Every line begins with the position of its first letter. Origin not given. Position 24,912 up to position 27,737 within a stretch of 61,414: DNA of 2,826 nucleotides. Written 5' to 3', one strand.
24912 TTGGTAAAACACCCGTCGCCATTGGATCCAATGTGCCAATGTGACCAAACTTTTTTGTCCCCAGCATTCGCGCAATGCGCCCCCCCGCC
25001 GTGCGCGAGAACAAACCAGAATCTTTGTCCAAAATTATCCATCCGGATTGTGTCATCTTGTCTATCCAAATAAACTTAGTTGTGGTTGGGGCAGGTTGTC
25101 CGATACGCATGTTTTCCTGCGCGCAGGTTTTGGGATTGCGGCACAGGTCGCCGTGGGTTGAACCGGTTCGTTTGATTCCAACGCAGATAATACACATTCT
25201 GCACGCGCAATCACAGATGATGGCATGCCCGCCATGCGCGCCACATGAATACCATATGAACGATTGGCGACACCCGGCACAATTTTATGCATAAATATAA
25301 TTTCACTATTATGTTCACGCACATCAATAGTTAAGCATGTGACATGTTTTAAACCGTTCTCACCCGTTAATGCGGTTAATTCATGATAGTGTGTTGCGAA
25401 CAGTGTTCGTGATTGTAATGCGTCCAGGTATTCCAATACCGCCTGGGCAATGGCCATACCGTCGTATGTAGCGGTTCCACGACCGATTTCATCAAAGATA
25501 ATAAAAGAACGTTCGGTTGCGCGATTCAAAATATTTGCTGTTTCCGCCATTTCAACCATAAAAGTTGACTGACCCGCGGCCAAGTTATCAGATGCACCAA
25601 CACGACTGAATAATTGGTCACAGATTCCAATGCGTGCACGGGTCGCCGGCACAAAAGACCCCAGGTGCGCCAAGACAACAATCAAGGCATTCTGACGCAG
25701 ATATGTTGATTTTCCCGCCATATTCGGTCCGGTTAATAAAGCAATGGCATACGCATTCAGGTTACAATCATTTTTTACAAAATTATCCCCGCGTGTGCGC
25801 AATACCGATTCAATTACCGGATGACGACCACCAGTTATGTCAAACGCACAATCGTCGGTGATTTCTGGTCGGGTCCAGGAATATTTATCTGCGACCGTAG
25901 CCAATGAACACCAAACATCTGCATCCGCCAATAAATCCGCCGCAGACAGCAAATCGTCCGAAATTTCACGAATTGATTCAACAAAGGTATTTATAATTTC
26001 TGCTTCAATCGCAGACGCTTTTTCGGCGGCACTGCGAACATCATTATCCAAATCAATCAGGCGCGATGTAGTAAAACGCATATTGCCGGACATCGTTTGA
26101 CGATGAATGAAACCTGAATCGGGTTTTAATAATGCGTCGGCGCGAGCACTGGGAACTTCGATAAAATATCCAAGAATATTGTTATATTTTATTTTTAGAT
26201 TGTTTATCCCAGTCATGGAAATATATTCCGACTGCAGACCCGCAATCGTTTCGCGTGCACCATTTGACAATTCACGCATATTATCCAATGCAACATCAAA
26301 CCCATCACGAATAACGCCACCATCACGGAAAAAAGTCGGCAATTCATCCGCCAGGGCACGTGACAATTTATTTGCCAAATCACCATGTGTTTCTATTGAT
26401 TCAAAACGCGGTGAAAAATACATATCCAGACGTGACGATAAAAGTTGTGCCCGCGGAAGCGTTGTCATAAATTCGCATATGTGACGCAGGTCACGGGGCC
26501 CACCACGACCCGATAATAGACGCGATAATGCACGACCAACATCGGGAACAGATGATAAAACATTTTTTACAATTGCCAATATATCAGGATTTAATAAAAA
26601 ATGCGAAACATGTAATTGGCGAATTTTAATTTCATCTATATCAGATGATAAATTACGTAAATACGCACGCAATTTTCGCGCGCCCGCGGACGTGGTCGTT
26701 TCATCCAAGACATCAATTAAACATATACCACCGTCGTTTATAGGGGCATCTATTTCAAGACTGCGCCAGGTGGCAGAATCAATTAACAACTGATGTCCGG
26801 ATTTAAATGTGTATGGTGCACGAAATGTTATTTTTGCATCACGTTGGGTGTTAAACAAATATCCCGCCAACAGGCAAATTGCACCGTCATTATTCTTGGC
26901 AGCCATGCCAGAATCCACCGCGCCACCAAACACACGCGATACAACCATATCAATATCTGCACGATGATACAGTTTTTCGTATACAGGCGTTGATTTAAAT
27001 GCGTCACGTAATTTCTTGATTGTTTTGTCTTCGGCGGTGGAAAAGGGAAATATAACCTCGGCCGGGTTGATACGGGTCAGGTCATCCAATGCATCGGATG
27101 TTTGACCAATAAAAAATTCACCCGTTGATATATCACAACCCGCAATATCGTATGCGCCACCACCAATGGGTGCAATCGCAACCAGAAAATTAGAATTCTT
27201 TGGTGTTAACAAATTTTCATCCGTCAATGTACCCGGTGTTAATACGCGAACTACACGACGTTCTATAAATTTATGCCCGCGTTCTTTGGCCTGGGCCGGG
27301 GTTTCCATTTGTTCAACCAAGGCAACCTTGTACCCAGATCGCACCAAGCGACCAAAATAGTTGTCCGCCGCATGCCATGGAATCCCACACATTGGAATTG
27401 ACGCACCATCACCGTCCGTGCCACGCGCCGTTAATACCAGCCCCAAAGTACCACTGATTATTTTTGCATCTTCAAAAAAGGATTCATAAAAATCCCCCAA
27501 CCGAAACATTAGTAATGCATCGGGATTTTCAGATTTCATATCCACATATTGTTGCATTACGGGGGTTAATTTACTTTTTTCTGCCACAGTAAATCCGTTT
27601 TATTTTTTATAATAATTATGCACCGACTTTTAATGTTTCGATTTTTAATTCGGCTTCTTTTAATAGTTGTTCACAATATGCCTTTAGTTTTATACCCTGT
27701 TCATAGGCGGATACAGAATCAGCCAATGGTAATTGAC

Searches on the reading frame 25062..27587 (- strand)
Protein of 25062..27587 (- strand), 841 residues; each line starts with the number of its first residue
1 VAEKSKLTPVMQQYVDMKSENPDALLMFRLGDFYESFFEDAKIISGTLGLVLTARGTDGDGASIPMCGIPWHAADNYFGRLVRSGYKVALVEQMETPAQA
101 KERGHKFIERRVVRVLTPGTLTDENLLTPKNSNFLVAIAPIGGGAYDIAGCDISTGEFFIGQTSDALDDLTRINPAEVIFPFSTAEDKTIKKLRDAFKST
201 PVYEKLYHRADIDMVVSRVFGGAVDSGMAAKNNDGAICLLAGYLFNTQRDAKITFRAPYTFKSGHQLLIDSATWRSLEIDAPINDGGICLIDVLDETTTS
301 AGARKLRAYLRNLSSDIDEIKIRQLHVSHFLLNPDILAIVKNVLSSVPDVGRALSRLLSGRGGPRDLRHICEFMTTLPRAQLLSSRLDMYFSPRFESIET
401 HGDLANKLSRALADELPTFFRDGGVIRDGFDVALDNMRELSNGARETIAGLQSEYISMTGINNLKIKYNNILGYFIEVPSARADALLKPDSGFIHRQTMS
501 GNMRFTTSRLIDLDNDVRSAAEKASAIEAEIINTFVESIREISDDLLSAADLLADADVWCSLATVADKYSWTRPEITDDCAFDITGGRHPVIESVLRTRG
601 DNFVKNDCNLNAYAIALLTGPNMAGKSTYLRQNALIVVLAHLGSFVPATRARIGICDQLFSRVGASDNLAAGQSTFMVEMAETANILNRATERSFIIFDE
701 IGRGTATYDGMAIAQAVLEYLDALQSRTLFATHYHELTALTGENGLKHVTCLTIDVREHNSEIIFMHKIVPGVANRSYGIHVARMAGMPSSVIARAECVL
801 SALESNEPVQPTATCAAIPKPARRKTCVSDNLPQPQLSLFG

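Call 17: search_protein_families(library=pfam, proteins=[window:25062-27587:-])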
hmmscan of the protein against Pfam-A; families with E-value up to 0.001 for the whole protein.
window:25062-27587:- (841 aa): 5 families
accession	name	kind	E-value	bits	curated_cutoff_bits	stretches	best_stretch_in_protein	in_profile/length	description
PF00488.27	MutS_V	-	1.1e-80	270.5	30.2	1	617-804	2-188/188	MutS domain V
PF01624.25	MutS_I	-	3.2e-40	137.3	20.6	1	8-124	1-112/113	MutS domain I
PF05192.23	MutS_III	-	1.2e-30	107.7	34.1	1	272-563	1-194/194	MutS domain III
PF05190.23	MutS_IV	-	1.1e-18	67.7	22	1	429-522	1-91/92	MutS family domain IV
PF05188.22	MutS_II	-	1.4e-09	38.9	25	1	133-250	1-127/133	MutS domain II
